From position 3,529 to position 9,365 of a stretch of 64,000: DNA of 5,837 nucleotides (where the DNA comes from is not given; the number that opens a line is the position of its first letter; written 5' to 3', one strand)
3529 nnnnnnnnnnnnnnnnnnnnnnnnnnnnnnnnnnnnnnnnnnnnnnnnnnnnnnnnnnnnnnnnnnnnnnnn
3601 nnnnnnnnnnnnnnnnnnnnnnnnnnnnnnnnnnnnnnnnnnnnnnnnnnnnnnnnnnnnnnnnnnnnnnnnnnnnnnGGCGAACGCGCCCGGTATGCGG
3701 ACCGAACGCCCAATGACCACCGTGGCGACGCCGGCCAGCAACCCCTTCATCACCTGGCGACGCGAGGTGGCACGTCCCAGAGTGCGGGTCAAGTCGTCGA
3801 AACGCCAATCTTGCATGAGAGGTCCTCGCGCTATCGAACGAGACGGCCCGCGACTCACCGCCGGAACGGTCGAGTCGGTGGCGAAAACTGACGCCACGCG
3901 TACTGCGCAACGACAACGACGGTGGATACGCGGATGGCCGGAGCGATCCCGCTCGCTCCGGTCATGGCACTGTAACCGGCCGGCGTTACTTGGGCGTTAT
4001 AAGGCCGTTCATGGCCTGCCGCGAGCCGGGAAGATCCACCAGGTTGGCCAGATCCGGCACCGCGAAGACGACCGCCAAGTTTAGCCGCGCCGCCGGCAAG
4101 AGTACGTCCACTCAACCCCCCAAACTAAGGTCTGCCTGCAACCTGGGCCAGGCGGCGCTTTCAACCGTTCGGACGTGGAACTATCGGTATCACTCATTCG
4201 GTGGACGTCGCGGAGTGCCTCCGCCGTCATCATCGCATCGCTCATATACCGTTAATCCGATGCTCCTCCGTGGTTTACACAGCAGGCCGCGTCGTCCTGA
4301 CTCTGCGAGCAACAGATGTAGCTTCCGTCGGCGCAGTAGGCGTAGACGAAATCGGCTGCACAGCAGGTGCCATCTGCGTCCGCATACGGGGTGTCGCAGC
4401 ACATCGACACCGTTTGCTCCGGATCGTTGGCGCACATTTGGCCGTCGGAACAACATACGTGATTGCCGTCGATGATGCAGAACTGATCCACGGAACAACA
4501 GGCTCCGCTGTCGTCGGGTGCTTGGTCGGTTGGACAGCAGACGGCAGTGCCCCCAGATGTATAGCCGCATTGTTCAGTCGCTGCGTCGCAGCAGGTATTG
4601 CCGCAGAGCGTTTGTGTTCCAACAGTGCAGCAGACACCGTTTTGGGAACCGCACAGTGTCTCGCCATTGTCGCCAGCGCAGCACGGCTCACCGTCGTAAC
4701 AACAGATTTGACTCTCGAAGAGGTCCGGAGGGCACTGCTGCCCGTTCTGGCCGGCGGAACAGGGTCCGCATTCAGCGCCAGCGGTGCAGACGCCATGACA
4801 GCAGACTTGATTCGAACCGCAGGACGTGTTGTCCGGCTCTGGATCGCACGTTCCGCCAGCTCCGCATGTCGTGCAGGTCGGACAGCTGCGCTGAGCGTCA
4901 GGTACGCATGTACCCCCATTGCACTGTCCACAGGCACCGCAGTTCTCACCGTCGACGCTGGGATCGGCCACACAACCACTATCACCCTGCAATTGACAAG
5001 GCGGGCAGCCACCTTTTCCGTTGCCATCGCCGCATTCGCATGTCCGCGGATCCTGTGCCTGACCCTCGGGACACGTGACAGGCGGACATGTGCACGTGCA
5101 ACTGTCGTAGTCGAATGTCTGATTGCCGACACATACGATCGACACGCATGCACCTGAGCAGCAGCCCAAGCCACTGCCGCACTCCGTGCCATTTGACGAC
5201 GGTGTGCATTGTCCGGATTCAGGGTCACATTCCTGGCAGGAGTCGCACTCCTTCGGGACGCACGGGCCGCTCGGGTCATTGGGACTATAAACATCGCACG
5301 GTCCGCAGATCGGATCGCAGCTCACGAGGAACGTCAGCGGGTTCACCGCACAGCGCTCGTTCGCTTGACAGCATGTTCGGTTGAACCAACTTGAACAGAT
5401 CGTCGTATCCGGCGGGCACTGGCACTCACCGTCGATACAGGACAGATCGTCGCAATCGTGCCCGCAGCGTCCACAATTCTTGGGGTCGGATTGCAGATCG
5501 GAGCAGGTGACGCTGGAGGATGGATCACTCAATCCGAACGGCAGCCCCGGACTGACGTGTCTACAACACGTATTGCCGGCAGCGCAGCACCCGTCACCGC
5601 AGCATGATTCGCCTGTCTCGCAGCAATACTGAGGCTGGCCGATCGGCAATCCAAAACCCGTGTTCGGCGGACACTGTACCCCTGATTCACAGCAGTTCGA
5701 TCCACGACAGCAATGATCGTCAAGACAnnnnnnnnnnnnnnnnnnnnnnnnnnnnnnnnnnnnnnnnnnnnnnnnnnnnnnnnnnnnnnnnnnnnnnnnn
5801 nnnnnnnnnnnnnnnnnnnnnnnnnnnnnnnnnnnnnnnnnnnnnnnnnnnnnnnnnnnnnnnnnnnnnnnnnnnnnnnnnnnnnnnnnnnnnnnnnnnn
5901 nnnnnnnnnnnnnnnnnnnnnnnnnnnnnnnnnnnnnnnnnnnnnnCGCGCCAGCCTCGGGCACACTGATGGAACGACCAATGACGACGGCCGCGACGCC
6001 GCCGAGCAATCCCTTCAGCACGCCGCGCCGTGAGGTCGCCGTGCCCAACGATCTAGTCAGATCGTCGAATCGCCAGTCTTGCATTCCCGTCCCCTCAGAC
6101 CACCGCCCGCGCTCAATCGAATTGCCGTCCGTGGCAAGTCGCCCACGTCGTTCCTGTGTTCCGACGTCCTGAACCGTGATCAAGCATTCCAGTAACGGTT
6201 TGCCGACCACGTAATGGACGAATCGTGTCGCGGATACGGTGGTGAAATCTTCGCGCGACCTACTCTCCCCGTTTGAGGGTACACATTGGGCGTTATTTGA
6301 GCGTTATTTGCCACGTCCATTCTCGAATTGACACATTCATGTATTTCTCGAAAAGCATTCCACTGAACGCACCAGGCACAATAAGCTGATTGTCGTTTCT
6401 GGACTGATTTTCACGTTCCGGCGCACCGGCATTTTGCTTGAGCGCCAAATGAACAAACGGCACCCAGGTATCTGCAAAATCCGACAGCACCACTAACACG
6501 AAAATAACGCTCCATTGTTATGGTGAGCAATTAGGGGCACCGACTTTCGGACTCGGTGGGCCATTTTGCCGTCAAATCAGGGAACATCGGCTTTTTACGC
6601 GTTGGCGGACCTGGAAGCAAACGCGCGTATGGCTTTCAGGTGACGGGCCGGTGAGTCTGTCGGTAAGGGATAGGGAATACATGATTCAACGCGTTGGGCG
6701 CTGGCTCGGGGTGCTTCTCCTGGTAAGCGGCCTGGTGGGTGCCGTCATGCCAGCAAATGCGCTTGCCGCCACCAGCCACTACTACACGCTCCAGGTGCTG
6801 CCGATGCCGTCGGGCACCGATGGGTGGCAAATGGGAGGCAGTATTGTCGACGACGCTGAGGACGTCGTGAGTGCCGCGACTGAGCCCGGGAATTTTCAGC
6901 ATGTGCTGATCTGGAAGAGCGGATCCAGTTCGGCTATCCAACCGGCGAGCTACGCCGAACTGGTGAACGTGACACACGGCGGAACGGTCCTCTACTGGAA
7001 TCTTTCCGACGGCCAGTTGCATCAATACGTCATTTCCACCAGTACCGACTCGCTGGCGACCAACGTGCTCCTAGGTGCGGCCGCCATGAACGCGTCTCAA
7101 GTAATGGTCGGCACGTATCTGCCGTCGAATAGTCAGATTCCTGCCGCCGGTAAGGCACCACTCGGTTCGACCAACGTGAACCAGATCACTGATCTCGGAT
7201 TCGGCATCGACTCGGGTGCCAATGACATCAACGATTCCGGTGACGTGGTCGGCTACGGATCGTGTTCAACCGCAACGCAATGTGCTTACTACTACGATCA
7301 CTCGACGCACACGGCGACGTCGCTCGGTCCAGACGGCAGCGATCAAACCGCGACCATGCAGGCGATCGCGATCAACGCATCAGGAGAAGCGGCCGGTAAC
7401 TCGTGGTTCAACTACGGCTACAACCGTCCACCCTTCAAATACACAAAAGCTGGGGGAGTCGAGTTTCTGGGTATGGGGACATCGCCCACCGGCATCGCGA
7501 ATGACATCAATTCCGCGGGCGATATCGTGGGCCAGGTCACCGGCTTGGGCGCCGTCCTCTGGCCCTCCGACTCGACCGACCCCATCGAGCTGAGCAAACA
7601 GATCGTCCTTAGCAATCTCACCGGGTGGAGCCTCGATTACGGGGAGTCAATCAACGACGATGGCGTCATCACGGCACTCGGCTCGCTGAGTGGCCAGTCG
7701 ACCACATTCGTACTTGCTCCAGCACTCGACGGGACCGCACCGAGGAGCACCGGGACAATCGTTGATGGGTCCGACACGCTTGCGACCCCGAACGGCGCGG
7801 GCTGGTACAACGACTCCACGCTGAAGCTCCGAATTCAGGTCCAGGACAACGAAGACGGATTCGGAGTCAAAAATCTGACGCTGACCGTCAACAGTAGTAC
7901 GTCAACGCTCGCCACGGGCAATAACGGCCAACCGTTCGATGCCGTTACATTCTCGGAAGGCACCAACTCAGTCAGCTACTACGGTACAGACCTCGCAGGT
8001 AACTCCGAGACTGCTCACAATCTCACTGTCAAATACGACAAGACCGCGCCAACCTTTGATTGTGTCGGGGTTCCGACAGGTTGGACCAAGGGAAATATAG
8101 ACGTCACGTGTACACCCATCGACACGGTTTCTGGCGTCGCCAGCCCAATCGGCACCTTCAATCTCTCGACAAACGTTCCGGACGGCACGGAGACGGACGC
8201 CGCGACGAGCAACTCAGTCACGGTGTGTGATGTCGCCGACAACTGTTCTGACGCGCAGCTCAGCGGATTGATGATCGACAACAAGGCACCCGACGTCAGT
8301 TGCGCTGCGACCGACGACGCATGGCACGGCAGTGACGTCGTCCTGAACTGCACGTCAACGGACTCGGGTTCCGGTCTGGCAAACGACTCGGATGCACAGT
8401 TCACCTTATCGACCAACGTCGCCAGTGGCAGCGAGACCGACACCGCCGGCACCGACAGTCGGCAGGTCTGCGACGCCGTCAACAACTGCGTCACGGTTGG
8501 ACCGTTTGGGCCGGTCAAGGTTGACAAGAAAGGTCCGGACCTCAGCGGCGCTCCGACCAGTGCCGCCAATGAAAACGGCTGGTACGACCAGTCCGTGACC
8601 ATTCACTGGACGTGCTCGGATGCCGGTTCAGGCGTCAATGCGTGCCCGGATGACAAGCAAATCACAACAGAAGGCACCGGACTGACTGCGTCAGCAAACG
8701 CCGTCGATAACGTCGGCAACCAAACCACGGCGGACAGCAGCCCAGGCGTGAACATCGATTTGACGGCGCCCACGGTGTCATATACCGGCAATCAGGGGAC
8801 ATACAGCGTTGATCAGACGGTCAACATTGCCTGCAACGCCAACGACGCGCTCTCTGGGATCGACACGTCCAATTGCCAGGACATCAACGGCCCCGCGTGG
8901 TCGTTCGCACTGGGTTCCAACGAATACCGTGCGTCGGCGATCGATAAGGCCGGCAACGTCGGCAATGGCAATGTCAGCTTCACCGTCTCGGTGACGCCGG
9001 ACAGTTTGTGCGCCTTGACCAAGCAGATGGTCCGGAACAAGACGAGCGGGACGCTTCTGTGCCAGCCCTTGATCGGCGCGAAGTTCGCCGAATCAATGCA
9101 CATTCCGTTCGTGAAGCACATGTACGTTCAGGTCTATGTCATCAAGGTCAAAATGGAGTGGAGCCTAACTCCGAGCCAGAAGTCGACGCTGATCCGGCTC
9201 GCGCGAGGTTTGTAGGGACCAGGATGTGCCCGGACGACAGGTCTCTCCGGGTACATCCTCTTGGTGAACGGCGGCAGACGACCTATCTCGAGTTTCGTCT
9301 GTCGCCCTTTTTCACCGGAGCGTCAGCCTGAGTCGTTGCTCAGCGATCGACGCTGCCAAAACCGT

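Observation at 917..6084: Candidate dedicated oxidative-folding/export module: two Tat-leader hyper-cysteine-rich proteins followed by a MauE-(thioredoxin)x2 fusion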

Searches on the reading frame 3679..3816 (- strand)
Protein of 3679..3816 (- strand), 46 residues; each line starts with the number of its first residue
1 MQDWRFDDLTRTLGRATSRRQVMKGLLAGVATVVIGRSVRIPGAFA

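Call 47: find_homologous_proteins(query=A2, max_evalue=0.01)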
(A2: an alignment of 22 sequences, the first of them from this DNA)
Query A2 (22 sequences) (46 aa, profile of the alignment): 188 proteins with E <= 0.01 among 2325 candidates; the best 120 are listed.
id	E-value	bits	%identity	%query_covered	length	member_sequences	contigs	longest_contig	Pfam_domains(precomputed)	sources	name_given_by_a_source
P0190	5.3e-14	69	42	83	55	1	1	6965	-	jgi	jgi:hypothetical protein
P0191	9.2e-14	69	57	65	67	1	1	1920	-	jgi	jgi:hypothetical protein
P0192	1.4e-13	68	45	83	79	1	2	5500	-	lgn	-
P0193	3.6e-13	67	46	100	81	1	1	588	-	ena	-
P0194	4.6e-13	66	44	78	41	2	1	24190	-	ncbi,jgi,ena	-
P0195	9.8e-13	65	50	57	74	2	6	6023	-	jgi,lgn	jgi:hypothetical protein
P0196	1.3e-12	65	47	83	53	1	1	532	-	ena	-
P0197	2.6e-12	64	50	61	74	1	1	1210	-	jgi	jgi:hypothetical protein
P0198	2.6e-12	64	61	61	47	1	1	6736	-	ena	-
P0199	5.1e-12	63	39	100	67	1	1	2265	-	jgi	jgi:hypothetical protein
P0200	7.3e-12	63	59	80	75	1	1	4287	-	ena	-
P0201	1.1e-11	62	46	61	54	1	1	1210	-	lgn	-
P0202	1.1e-11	62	50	61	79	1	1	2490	-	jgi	jgi:hypothetical protein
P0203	1.2e-11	62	50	65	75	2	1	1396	-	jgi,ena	jgi:uncharacterized lipoprotein NlpE involved in copper resistance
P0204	2.0e-11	61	54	57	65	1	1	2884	-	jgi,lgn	jgi:hypothetical protein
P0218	1.0e-9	56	50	61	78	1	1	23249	-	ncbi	ncbi:MAG TPA: hypothetical protein VGL94_00280 [Ktedonobacteraceae bacterium]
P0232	5.6e-9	53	52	63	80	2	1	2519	PF06357.17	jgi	jgi:hypothetical protein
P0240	1.2e-8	52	-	-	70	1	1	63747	-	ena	-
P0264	1.1e-7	49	50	52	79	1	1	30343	-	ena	-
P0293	1.4e-6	46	44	74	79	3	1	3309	PF06357.17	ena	-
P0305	4.2e-6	44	-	-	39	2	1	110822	-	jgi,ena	jgi:hypothetical protein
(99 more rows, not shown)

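Call 52: find_encoding_contigs(protein=P0264, flank=8000, max_places=2)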
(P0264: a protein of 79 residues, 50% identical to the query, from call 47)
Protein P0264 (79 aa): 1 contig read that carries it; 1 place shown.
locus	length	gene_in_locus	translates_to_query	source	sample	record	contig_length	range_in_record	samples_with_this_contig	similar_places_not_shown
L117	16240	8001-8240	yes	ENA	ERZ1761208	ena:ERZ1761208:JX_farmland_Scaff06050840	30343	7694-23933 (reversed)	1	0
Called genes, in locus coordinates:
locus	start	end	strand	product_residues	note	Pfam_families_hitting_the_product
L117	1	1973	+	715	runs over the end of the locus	PF13089:PP_kinase_N, PF02503:PP_kinase, PF17941:PP_kinase_C_1, PF13091:PLDc_2 (faint), PF13090:PP_kinase_C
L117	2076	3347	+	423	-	PF00579:tRNA-synt_1b, PF22421:SYY_C-terminal, PF01479:S4 (weak)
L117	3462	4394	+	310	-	PF02517:Rce1-like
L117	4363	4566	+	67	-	-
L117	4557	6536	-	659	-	PF00144:Beta-lactamase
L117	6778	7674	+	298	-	PF02517:Rce1-like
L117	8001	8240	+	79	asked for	-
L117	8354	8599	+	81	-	-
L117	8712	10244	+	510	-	PF07291:MauE, PF07681:DoxX, PF13564:DoxX_2 (weak), PF00578:AhpC-TSA, PF00085:Thioredoxin (faint), PF13098:Thioredoxin_2 (faint), PF00578:AhpC-TSA, PF08534:Redoxin (weak), +1 more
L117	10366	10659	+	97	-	PF02416:TatA_B_E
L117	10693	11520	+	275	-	PF00902:TatC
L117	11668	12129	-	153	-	PF18914:DUF5666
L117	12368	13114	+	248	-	PF00072:Response_reg, PF00486:Trans_reg_C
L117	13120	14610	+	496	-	PF00672:HAMP, PF00512:HisKA, PF02518:HATPase_c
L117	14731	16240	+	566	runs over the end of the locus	PF08240:ADH_N, PF16912:Glu_dehyd_C, PF00107:ADH_zinc_N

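Call 53: find_encoding_contigs(protein=P0218, flank=8000, max_places=2)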
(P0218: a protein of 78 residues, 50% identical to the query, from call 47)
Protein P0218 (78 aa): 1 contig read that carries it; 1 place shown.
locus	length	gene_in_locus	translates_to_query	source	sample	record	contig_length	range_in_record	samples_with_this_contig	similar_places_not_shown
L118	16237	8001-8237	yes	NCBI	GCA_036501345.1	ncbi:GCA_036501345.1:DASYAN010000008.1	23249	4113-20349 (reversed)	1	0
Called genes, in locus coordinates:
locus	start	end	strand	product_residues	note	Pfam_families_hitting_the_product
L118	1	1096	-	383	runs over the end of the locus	-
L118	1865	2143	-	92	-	PF20229:ChrB_N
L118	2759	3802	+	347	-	-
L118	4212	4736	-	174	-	PF01243:PNPOx_N (weak)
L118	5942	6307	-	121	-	PF03729:DUF308 (weak)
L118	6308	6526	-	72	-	PF03729:DUF308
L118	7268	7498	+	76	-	-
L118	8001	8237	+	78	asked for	-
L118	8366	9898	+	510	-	PF07291:MauE, PF07681:DoxX, PF13564:DoxX_2 (weak), PF00578:AhpC-TSA, PF00085:Thioredoxin (faint), PF13098:Thioredoxin_2 (weak), PF00578:AhpC-TSA, PF08534:Redoxin (weak), +1 more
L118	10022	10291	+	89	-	PF02416:TatA_B_E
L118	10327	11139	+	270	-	PF00902:TatC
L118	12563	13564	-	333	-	PF14390:DUF4420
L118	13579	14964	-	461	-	PF10593:Z1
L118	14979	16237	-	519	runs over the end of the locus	PF13589:HATPase_c_3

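Call 80: find_encoding_contigs(protein=P0240, flank=7000, max_places=1)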
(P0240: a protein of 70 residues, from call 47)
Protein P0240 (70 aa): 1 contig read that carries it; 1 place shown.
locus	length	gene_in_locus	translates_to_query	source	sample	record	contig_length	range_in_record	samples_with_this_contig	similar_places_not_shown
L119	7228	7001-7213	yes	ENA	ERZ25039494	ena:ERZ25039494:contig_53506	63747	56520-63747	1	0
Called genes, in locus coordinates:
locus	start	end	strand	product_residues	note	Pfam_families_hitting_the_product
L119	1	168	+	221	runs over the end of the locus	-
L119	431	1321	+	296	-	PF00561:Abhydrolase_1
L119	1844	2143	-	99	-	-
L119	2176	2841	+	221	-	PF00144:Beta-lactamase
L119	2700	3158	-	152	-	-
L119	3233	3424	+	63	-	-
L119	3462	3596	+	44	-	-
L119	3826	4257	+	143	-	PF00144:Beta-lactamase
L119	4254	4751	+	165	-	PF00144:Beta-lactamase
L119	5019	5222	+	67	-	PF13560:HTH_31, PF12844:HTH_19, PF01381:HTH_3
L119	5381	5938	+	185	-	PF13302:Acetyltransf_3, PF00583:Acetyltransf_1 (faint)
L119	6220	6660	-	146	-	-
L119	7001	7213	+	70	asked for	-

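Call 81: find_encoding_contigs(protein=P0305, flank=7000, max_places=1)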
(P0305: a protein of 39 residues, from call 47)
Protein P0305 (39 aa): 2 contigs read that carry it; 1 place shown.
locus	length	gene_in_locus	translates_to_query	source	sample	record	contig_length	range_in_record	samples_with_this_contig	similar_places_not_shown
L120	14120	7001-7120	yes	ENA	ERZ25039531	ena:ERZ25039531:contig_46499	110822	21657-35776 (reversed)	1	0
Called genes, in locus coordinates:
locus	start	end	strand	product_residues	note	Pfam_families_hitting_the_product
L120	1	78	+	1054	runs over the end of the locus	PF25596:CPSase_L_D1, PF02786:CPSase_L_D2, PF02787:CPSase_L_D3, PF25596:CPSase_L_D1, PF02222:ATP-grasp, PF02655:ATP-grasp_3 (weak), PF02786:CPSase_L_D2, PF02142:MGS, +6 more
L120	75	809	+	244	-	PF10418:DHODB_Fe-S_bind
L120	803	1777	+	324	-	PF01180:DHO_dh, PF01207:Dus (weak), PF03060:NMO (weak)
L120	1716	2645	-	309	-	PF09362:DUF1996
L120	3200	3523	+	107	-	PF22525:H2TH_5 (weak)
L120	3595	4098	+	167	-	PF00625:Guanylate_kin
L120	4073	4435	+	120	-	PF01192:RNA_pol_Rpb6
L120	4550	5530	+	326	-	PF04127:DFP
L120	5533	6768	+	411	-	PF00438:S-AdoMet_synt_N, PF02772:S-AdoMet_synt_M, PF02773:S-AdoMet_synt_C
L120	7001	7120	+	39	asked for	-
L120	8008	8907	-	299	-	PF03976:PPK2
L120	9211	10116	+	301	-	PF00149:Metallophos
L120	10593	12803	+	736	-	PF17764:PriA_3primeBD, PF27106: (weak)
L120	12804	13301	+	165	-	PF01327:Pep_deformylase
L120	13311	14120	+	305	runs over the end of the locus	PF00551:Formyl_trans_N, PF02911:Formyl_trans_C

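Call 82: find_encoding_contigs(protein=P0194, flank=7000, max_places=1)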
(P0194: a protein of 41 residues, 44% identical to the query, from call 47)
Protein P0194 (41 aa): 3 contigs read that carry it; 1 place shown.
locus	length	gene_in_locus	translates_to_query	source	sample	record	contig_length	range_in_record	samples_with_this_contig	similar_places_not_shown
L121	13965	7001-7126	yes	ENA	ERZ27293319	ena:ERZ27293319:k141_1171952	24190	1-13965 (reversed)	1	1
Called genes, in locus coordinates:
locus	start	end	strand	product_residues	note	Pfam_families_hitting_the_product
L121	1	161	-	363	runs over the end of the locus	PF01408:GFO_IDH_MocA, PF02894:GFO_IDH_MocA_C, PF22725:GFO_IDH_MocA_C3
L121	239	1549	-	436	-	PF00815:Histidinol_dh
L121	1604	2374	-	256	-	PF00106:adh_short, PF08659:KR, PF13561:adh_short_C2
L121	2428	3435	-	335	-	PF01408:GFO_IDH_MocA, PF02894:GFO_IDH_MocA_C, PF22725:GFO_IDH_MocA_C3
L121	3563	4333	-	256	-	PF00392:GntR, PF13545:HTH_Crp_2 (weak), PF07729:FCD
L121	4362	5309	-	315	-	PF00903:Glyoxalase, PF13669:Glyoxalase_4 (faint), PF00903:Glyoxalase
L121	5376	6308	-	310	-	PF01557:FAA_hydrolase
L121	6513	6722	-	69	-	-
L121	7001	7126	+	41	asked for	-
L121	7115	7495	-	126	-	-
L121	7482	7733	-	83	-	-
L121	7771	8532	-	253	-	PF13546:DDE_5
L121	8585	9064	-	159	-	PF04075:F420H2_quin_red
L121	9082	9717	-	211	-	-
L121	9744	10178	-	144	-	PF04075:F420H2_quin_red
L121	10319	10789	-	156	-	PF12802:MarR_2 (weak), PF22381:Staph_reg_Sar_Rot (faint), PF01047:MarR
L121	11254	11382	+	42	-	-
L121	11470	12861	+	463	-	PF13546:DDE_5, PF01609:DDE_Tnp_1 (weak)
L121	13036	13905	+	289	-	-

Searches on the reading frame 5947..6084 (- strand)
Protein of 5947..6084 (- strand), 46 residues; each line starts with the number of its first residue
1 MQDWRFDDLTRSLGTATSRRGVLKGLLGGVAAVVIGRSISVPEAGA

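Call 68: search_protein_representatives(alignment_id=A3)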
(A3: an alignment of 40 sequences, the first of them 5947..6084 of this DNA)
Query: 40 sequences, 45 profile positions. Proteins with E-value up to 0.001 (for the whole library): 4883; up to 1e-10: 616; up to 1e-30: 0. The best 150 are listed.
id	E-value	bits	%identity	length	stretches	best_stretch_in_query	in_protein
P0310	1.2e-17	79.3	-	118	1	2-43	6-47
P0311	5.9e-17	77.0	-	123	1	1-43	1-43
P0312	8.2e-17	76.6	-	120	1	2-44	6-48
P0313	1.6e-16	75.6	-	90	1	2-44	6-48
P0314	2.1e-16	75.2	-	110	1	3-43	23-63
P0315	2.3e-16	75.1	-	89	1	1-43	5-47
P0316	2.4e-16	75.1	-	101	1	1-43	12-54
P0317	3.0e-16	74.7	-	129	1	2-43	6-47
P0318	3.3e-16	74.6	-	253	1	1-44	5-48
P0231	3.3e-16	74.6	-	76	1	2-43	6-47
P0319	3.7e-16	74.5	-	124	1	2-44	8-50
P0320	3.8e-16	74.4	-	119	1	2-44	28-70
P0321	4.2e-16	74.3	-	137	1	3-43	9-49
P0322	4.3e-16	74.2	-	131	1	1-44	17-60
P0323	4.8e-16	74.1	-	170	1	2-44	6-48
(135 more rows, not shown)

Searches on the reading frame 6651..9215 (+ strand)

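Call 5: search_protein_families(library=ncbifam, proteins=[window:6651-9215:+], max_evalue=1)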
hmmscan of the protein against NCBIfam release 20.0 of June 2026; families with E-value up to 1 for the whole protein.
window:6651-9215:+ (854 aa): 3 families
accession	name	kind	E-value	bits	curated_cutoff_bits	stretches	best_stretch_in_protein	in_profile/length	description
NF047446.1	barrel_OmpL47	domain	4.3e-07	30.3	40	2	433-461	39-67/68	OmpL47-type beta-barrel domain-containing protein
NF047441.1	Lepto_OmpL47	equivalog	8.1e-07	29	250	2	435-470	111-146/336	multi-beta-barrel domain surface protein OmpL47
TIGR02913.1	HAF_rpt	repeat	0.6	10.1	22.65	1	190-216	1-27/39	HAF repeat protein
